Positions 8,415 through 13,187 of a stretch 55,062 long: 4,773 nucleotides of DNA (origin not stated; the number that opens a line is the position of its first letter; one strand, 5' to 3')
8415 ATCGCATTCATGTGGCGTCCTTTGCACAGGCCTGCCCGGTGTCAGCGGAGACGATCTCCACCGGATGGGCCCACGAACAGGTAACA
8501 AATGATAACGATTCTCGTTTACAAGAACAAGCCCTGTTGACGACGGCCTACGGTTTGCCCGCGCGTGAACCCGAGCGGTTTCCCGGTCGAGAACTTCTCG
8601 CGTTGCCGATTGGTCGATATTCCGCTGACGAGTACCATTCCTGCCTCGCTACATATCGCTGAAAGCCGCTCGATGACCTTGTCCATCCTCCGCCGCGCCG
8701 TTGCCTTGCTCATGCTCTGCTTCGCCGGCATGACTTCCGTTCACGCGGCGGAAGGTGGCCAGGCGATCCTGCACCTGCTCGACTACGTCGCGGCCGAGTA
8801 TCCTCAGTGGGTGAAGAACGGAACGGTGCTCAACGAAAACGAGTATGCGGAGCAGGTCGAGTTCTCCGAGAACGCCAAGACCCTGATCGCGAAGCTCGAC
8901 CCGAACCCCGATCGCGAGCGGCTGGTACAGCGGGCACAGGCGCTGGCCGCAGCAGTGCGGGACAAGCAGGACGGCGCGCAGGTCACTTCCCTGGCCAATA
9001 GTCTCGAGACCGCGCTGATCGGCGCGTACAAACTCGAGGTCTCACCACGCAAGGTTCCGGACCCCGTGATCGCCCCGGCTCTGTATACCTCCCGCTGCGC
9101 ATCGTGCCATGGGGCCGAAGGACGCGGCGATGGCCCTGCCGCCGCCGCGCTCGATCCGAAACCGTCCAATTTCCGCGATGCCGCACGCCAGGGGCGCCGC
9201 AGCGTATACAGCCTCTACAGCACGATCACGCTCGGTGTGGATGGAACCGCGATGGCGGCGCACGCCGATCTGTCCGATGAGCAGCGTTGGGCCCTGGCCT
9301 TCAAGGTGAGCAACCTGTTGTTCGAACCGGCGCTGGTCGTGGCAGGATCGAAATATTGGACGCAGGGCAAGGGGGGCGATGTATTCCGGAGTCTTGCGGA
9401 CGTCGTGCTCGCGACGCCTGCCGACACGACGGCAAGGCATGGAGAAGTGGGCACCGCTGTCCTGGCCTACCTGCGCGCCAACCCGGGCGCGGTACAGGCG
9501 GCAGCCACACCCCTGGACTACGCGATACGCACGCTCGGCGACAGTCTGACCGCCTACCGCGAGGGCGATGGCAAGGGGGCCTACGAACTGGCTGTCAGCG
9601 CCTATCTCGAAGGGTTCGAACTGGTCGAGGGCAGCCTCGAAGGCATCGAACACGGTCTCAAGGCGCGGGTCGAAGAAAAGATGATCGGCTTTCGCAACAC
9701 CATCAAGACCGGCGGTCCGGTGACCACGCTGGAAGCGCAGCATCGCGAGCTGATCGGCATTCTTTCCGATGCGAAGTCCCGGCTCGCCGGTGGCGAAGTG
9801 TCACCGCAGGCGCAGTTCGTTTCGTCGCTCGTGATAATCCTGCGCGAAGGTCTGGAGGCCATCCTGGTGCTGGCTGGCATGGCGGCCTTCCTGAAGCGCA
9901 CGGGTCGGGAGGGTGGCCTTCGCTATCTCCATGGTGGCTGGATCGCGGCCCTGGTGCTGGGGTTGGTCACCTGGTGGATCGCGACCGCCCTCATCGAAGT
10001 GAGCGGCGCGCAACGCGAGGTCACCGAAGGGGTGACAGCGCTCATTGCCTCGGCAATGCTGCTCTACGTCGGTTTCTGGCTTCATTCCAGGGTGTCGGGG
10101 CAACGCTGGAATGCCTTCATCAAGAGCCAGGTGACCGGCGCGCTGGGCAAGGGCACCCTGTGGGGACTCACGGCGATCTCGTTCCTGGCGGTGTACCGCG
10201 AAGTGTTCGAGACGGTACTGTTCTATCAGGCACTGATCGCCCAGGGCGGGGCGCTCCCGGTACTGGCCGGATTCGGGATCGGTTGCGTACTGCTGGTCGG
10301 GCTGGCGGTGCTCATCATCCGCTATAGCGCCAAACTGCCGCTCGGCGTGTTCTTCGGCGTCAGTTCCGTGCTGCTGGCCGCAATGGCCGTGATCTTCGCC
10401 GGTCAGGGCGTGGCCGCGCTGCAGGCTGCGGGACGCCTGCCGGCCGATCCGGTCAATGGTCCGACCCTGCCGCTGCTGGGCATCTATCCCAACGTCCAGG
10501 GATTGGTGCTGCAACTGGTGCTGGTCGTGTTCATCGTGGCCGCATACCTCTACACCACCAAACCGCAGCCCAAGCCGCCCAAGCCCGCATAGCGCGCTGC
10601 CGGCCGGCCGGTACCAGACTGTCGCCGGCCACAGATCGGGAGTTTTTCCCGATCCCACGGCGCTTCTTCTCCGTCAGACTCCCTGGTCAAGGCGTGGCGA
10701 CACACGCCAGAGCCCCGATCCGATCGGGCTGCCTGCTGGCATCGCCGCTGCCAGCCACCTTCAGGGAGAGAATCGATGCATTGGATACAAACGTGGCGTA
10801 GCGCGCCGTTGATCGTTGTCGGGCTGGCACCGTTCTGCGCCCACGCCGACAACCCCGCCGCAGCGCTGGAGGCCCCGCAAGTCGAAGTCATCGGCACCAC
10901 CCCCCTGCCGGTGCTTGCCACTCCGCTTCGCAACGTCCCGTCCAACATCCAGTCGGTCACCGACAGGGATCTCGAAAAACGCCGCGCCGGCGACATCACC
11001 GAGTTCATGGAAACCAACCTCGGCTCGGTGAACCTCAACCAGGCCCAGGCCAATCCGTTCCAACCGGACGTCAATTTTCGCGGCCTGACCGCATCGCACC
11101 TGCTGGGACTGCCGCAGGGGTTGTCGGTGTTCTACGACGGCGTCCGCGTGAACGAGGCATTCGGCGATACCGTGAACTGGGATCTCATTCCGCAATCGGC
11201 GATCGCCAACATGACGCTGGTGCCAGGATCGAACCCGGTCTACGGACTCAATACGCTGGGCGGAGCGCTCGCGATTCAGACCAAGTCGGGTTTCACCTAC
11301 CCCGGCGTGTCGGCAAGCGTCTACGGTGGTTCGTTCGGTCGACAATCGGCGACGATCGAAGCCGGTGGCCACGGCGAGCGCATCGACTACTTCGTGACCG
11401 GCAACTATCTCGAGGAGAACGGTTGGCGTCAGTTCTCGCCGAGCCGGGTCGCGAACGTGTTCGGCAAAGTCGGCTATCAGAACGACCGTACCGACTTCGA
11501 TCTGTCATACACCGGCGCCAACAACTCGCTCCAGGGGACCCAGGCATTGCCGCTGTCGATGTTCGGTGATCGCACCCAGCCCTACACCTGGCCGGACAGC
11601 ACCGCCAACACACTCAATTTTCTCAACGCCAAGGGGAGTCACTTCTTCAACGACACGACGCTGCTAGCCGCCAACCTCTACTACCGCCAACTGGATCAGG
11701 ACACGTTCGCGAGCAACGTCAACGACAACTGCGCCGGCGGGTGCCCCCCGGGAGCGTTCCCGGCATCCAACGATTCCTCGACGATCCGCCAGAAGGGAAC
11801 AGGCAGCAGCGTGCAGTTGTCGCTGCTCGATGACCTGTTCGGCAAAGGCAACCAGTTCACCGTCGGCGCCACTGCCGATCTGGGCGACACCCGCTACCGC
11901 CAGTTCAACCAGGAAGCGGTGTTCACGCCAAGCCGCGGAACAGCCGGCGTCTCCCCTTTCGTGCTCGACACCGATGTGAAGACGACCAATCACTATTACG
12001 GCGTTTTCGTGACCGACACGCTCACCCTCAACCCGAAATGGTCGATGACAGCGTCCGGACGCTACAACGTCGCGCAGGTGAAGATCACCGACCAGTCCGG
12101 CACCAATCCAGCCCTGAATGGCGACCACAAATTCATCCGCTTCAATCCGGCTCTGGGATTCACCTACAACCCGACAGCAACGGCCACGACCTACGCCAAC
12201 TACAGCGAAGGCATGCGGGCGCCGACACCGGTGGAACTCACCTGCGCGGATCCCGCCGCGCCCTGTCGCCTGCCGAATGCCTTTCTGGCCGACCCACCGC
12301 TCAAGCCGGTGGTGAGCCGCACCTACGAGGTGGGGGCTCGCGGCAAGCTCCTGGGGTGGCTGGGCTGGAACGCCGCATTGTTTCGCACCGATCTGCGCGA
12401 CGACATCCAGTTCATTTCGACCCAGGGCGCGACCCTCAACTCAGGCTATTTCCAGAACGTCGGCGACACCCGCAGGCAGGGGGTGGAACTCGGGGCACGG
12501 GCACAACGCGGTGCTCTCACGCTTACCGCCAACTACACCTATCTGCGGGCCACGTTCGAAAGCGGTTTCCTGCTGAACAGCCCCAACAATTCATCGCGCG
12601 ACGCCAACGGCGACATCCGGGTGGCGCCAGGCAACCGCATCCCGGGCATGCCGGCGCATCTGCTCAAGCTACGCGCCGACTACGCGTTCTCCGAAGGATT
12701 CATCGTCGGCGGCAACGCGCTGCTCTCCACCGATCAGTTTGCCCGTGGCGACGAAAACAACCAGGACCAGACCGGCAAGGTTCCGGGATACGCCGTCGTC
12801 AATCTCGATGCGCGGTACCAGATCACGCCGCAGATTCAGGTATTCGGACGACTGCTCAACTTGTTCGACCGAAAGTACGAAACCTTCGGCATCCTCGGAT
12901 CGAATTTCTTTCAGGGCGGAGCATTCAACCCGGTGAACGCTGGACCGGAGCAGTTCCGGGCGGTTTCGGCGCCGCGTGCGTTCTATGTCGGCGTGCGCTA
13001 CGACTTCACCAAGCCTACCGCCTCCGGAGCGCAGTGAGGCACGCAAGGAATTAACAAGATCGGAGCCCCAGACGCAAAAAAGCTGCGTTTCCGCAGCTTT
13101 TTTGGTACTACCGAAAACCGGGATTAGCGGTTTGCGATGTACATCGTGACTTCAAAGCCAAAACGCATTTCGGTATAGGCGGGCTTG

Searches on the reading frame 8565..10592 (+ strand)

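Call 7: search_protein_families(library=pfam, proteins=[window:8565-10592:+])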
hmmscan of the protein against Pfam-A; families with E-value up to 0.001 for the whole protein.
window:8565-10592:+ (675 aa): 3 families
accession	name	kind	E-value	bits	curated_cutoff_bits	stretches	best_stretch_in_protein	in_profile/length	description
PF03239.20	FTR1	-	1.6e-20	74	25.3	2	415-536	121-239/284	Iron permease FTR1 family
PF00034.26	Cytochrom_C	-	1.3e-08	36.4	21.3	1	172-245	6-83/90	Cytochrome c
PF13442.11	Cytochrome_CBB3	-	7.9e-07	29.8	27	1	172-245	8-65/68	Cytochrome C oxidase, cbb3-type, subunit III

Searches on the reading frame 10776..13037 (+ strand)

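Call 7: search_protein_families(library=pfam, proteins=[window:10776-13037:+])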
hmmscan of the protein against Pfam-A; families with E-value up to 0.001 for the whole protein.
window:10776-13037:+ (753 aa): 2 families
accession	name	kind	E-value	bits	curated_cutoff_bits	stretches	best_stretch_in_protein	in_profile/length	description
PF00593.30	TonB_dep_Rec_b-barrel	-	1.8e-53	183.4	27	1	230-696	17-436/436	TonB dependent receptor-like, beta-barrel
PF07715.20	Plug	-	1.8e-12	48.2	23.9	1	51-164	2-107/107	TonB-dependent Receptor Plug Domain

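Call 8: search_protein_families(library=ncbifam, proteins=[window:10776-13037:+], max_evalue=0.01)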
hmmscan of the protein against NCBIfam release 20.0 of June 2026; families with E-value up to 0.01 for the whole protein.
window:10776-13037:+ (753 aa): 18 families
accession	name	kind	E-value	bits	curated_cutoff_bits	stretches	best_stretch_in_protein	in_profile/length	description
TIGR01783.1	TonB-siderophor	subfamily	4.8e-43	147.7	223.5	1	53-744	1-649/649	TonB-dependent siderophore receptor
TIGR01785.1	TonB-hemin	subfamily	3e-33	115.2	316.85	1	50-702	14-655/677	TonB-dependent heme/hemoglobin receptor family protein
NF041535.1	TonB_rec_PqqU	equivalog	8.4e-33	113.6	1200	2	415-703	379-645/676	TonB-dependent receptor PqqU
TIGR01786.1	TonB-hemlactrns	subfamily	2.3e-25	89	323.75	1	388-704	383-689/719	TonB-dependent hemoglobin/transferrin/lactoferrin family receptor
TIGR01779.1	TonB-B12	equivalog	5.3e-24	84.7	599.7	2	506-703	426-595/614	TonB-dependent vitamin B12 receptor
NF007926.1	PRK10641.1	equivalog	4.2e-18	65.2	836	3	49-220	39-203/617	TonB-dependent vitamin B12 receptor BtuB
NF053590.1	TonB_dep_TOL0244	equivalog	1.7e-13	50.1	645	1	402-705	322-584/604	TOL_0244 family TonB-dependent receptor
NF007478.2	PRK10064.1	equivalog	2.9e-12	45.7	745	2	456-700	394-640/663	catecholate siderophore receptor CirA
NF010010.0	PRK13483.1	equivalog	1e-09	36.9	927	2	450-700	397-637/660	ligand-gated channel protein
NF049944.1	TonB_dep_PUIUD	equivalog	2.1e-09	36.3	850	1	402-589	388-570/686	TonB-dependent receptor, PUIUD motif-type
NF010038.0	PRK13513.1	equivalog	2.4e-06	26.4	942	0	611-702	552-638/659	ligand-gated channel protein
NF049960.1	siderphRecptFauA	equivalog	4.6e-06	25.3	900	1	509-702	522-702/727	TonB-dependent alcaligin siderophore receptor FauA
NF049947.1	TonB_dep_PCPU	exception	5.9e-06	24.7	800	1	409-592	388-573/685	TonB-dependent receptor, PCPU motif-type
NF010048.1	PRK13524.1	subfamily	1.7e-05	23.5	493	0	657-744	667-744/744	FepA family TonB-dependent siderophore receptor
NF007447.0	PRK10003.1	equivalog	8.8e-05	21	666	1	641-704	643-706/727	ferric-rhodotorulic acid/ferric-coprogen receptor FhuE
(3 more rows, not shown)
